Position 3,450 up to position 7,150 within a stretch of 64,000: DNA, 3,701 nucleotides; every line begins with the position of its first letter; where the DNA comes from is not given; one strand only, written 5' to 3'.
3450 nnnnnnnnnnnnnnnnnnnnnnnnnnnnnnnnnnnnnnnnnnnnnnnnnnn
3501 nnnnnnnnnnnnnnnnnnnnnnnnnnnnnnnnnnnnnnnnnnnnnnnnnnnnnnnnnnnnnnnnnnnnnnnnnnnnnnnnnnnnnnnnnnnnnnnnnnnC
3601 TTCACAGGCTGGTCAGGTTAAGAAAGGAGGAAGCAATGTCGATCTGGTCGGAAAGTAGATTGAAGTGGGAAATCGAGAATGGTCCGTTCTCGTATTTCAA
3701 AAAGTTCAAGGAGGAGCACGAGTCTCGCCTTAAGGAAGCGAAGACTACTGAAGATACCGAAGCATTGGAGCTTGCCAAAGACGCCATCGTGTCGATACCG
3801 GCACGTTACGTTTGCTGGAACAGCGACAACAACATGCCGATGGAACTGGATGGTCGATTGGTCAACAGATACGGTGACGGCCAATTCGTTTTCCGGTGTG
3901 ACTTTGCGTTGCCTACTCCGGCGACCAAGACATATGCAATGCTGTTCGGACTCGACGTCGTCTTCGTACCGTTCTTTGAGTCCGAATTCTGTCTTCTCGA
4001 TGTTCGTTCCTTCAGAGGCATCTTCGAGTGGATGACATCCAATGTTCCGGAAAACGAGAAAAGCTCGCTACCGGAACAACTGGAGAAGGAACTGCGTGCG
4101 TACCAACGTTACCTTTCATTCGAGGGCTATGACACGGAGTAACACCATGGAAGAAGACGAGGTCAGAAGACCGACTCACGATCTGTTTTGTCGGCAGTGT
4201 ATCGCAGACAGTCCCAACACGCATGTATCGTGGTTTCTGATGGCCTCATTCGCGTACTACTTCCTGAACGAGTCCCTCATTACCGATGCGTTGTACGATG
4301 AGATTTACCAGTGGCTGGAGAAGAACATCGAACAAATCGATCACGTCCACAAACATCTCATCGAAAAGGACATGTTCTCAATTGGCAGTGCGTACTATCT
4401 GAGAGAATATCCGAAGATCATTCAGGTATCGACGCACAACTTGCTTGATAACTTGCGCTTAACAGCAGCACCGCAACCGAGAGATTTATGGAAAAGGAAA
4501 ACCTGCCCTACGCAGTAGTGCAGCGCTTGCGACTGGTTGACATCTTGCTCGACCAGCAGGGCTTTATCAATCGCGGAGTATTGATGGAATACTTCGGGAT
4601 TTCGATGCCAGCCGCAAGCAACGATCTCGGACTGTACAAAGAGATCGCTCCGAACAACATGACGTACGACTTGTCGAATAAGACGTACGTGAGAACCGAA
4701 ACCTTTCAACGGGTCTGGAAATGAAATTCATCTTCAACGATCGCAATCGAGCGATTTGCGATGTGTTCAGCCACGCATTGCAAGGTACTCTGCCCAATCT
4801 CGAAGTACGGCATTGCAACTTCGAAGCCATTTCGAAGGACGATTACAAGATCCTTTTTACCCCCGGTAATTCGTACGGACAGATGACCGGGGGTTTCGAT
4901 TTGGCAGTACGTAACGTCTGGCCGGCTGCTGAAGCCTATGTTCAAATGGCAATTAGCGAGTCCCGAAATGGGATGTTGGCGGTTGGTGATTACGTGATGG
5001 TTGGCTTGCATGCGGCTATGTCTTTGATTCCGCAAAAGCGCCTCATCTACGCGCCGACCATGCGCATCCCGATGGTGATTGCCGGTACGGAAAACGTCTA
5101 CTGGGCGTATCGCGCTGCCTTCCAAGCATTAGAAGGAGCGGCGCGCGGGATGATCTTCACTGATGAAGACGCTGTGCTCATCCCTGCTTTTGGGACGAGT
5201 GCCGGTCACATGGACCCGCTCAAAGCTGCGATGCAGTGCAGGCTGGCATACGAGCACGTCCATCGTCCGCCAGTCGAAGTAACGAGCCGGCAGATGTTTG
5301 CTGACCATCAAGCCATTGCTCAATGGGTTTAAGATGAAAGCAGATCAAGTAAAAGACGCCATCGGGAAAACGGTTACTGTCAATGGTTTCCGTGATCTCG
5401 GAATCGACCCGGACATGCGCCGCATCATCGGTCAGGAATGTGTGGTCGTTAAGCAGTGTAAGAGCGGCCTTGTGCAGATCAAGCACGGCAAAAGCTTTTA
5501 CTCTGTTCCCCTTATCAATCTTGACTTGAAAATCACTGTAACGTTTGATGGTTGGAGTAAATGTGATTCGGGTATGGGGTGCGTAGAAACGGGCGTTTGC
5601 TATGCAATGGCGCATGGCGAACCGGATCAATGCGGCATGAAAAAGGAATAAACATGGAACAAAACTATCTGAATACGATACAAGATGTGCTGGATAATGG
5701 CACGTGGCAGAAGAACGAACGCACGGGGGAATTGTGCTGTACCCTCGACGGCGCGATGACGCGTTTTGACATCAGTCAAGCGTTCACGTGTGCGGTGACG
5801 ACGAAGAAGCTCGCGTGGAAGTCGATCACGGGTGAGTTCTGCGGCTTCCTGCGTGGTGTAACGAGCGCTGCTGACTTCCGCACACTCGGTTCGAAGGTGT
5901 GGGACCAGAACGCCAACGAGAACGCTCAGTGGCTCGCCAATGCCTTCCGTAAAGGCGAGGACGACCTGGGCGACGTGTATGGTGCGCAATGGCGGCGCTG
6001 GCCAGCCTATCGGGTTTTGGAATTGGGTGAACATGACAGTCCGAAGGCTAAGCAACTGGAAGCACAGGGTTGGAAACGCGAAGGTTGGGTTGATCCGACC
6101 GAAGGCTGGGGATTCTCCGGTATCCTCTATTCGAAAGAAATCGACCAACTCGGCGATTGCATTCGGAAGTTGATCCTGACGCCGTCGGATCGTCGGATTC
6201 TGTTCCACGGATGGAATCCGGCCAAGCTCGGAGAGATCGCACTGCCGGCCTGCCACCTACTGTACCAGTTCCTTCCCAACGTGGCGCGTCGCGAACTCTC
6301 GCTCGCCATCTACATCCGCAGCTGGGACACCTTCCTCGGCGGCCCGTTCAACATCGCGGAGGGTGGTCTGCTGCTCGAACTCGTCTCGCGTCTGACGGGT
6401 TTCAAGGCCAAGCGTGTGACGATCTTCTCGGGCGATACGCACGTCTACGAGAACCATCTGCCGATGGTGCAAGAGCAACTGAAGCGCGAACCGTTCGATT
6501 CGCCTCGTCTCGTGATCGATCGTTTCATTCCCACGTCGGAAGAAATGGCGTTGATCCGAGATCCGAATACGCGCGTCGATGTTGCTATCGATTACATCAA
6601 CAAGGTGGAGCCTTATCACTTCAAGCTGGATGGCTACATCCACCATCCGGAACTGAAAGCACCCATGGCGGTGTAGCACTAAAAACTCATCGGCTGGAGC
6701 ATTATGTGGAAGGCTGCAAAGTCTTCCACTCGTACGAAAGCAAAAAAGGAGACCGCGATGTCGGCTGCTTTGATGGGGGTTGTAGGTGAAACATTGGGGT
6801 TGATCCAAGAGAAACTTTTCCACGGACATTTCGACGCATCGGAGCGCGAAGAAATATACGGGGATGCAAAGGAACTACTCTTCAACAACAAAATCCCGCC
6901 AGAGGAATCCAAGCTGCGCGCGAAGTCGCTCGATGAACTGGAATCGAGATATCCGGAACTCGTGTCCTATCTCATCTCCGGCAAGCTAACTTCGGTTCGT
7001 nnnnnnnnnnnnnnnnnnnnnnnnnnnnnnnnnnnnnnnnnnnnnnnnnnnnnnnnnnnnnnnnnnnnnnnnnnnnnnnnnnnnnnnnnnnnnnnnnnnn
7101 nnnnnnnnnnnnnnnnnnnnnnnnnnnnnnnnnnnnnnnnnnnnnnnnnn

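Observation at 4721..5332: Macro-domain-like protein, a second candidate ADP-ribose eraser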

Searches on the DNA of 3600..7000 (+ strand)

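Call 7: search_dna_similar(query=window:3600-7000:+, collection=phages, mode=near, max_rows=15)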
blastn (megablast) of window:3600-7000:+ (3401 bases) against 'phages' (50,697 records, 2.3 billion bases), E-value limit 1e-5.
No match.

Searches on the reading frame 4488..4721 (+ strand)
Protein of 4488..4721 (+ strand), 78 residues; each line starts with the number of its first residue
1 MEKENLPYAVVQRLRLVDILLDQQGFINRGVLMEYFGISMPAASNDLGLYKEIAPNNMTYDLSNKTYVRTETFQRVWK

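Call 12: search_protein_families(library=pfam, proteins=[window:4488-4721:+], max_evalue=0.01)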
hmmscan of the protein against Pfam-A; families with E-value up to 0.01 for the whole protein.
window:4488-4721:+ (78 aa): 0 families

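Call 80: search_protein_families(library=pfam, proteins=[window:4488-4721:+], max_evalue=1)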
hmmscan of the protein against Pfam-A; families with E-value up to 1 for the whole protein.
window:4488-4721:+ (78 aa): 0 families

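Call 81: search_protein_families(library=padloc, proteins=[window:4488-4721:+], max_evalue=0.01)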
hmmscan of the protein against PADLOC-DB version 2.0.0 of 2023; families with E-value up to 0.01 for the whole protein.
window:4488-4721:+ (78 aa): 0 families
